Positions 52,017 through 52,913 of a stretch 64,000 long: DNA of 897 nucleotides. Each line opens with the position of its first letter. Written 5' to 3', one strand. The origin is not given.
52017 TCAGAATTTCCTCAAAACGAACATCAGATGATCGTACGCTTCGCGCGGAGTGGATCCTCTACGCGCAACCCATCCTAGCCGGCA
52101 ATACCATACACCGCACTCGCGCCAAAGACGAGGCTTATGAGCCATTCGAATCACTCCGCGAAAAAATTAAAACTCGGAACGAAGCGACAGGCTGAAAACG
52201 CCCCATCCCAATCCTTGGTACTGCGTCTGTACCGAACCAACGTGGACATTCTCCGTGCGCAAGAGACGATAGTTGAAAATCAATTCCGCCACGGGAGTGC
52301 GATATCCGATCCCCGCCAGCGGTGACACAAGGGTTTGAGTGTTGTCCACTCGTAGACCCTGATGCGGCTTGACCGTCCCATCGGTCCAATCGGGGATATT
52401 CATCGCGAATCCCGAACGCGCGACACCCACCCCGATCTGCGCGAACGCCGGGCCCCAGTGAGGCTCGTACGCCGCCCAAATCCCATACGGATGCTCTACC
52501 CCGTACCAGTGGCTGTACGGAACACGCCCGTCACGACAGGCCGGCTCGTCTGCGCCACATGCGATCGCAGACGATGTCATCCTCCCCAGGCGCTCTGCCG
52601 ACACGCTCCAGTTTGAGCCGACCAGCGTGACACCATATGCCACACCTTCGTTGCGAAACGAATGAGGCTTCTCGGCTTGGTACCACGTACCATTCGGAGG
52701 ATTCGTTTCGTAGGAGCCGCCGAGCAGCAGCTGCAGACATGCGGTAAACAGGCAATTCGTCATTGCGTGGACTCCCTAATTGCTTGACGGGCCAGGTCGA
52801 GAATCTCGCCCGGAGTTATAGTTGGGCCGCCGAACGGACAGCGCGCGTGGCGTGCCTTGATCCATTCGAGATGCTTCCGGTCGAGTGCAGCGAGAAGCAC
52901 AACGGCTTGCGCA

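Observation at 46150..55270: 9-kb accessory island inserted between terminase large subunit and portal genes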

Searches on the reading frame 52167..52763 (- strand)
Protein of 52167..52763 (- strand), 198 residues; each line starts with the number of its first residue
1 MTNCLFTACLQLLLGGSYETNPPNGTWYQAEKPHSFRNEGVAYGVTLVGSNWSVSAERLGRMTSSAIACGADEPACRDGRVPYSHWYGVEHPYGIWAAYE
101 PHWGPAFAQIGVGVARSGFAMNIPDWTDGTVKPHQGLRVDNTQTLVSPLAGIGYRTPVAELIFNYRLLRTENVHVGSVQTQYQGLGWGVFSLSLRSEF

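Call 11: search_protein_families(library=pfam, proteins=[window:52167-52763:-], max_evalue=0.05)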
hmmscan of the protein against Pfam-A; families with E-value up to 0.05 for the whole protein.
window:52167-52763:- (198 aa): 0 families

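Call 38: search_protein_families(library=phrogs, proteins=[window:52167-52763:-], max_evalue=0.01)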
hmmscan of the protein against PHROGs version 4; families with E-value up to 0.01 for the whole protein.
window:52167-52763:- (198 aa): 0 families

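Call 62: find_homologous_proteins(query=window:52167-52763:-, max_evalue=0.001)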
Query window:52167-52763:- (198 aa): 3 proteins with E <= 0.001 among 358 candidates.
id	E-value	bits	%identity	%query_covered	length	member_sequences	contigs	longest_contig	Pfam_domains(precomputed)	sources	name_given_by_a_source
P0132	3.1e-135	467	100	100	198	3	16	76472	-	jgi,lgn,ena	jgi:hypothetical protein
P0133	1.9e-65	239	53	98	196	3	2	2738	-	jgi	jgi:hypothetical protein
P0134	1.8e-59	219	52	100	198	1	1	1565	-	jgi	jgi:hypothetical protein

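Call 66: find_encoding_contigs(protein=P0132, flank=10000, max_places=4)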
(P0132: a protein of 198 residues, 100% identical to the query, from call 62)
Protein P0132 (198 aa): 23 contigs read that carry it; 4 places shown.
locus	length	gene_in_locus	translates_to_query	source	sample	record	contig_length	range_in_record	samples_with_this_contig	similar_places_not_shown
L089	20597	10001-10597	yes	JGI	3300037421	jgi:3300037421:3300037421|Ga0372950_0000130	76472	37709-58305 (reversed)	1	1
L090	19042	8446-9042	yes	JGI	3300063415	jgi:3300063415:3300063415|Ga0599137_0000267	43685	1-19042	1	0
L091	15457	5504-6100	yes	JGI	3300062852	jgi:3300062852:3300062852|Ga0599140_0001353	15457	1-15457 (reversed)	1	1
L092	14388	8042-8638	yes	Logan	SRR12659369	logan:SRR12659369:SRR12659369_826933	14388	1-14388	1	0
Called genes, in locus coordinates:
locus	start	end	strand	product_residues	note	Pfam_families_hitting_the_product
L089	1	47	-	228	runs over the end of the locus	-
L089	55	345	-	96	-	-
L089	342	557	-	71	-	-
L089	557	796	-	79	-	-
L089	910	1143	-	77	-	-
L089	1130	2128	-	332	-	-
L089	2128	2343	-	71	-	-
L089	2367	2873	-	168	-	-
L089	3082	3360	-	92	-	-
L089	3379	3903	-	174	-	-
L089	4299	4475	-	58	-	-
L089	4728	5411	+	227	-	PF08281:Sigma70_r4_2 (weak)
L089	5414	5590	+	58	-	-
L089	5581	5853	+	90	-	-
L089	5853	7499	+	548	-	PF17289:Terminase_6C (faint)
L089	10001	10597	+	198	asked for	-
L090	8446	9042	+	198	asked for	-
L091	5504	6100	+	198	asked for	-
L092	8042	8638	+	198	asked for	-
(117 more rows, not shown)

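Call 69: predict_structure(alignment_id=A6)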
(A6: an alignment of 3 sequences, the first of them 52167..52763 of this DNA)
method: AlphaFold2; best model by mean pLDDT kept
length: 198 residues; sequences in the alignment: 3
mean_pLDDT: 68.4   pTM: 0.64
mean pLDDT of the five models: 68.4, 66.0, 63.0, 43.2, 42.7
residues with pLDDT >= 90: 32; 70-90: 60; 50-70: 63; < 50: 43
segments of 3 or more residues with pLDDT < 50: 1-4, 23-35, 79-84, 131-134, 173-185
pLDDT, mean of each block of 10 residues (from residue 1): 56 78 44 54 87 87 57 52 55 87 90 80 59 54 79 89 80 45 58 81
secondary structure, 60 per line:
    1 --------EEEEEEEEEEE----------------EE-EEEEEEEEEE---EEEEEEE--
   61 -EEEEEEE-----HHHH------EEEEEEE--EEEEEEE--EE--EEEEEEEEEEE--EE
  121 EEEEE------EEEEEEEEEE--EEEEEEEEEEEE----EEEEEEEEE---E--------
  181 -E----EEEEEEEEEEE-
elements in order: E9-19 E39-48 E52-58 E62-68 H74-77 E84-90 E93-99 E106-116 E119-125 E132-141 E144-155 E160-168 E187-197

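Call 106: fold_search(model_id=the predicted structure, library=viral)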
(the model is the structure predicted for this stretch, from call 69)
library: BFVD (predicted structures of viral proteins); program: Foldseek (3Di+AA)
matches with E <= 10: 606; with E <= 0.001: 15
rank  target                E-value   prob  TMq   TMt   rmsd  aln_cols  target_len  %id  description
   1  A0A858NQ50            1.8e-06  1.00  0.66  0.58   6.9       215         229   15  Uncharacterized protein [Xanthomonas phage FoX1]
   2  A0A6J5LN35            2.4e-06  1.00  0.53  0.57   6.3       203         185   10  Uncharacterized protein [uncultured Caudovirales phage]
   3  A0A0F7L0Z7            7.5e-06  1.00  0.55  0.62   5.6       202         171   11  Uncharacterized protein [uncultured marine virus]
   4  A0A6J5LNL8            1.9e-05  1.00  0.53  0.56   6.5       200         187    8  Outer membrane protein beta-barrel [uncultured Caudovirales phage]
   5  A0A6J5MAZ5            3.1e-05  1.00  0.57  0.63   5.5       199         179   14  COG3637 Opacity protein and related surface antigens [uncultured Caudovirales phage]
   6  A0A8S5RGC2            6.8e-05  1.00  0.47  0.23  10.3       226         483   11  Outer membrane protein [virus sp. ct5rm7]
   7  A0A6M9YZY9            7.2e-05  1.00  0.59  0.63   5.0       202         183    8  (no name in the UniProt tables at hand)
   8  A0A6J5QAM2            1.0e-04  1.00  0.55  0.44   9.0       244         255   11  OmpW Outer membrane protein W [uncultured Caudovirales phage]
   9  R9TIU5                2.1e-04  1.00  0.43  0.48   8.9       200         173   10  Outer membrane protein beta-barrel domain-containing protein [Vibrio phage nt-1]
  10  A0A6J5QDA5            2.2e-04  1.00  0.50  0.65   6.4       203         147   13  Outer membrane autotransporter barrel [uncultured Caudovirales phage]
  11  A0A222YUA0            2.6e-04  1.00  0.40  0.49  10.5       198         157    9  (no name in the UniProt tables at hand)
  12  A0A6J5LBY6            2.7e-04  1.00  0.49  0.52   6.5       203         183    9  Outer membrane protein beta-barrel [uncultured Caudovirales phage]
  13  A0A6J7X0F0            2.8e-04  1.00  0.37  0.35  15.8       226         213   10  Uncharacterized protein [uncultured Caudovirales phage]
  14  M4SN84                5.1e-04  1.00  0.37  0.39  10.2       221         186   12  Uncharacterized protein [Cellulophaga phage phiST]
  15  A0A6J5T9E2            5.9e-04  1.00  0.48  0.42  10.2       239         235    9  Outer membrane protein beta-barrel [uncultured Caudovirales phage]
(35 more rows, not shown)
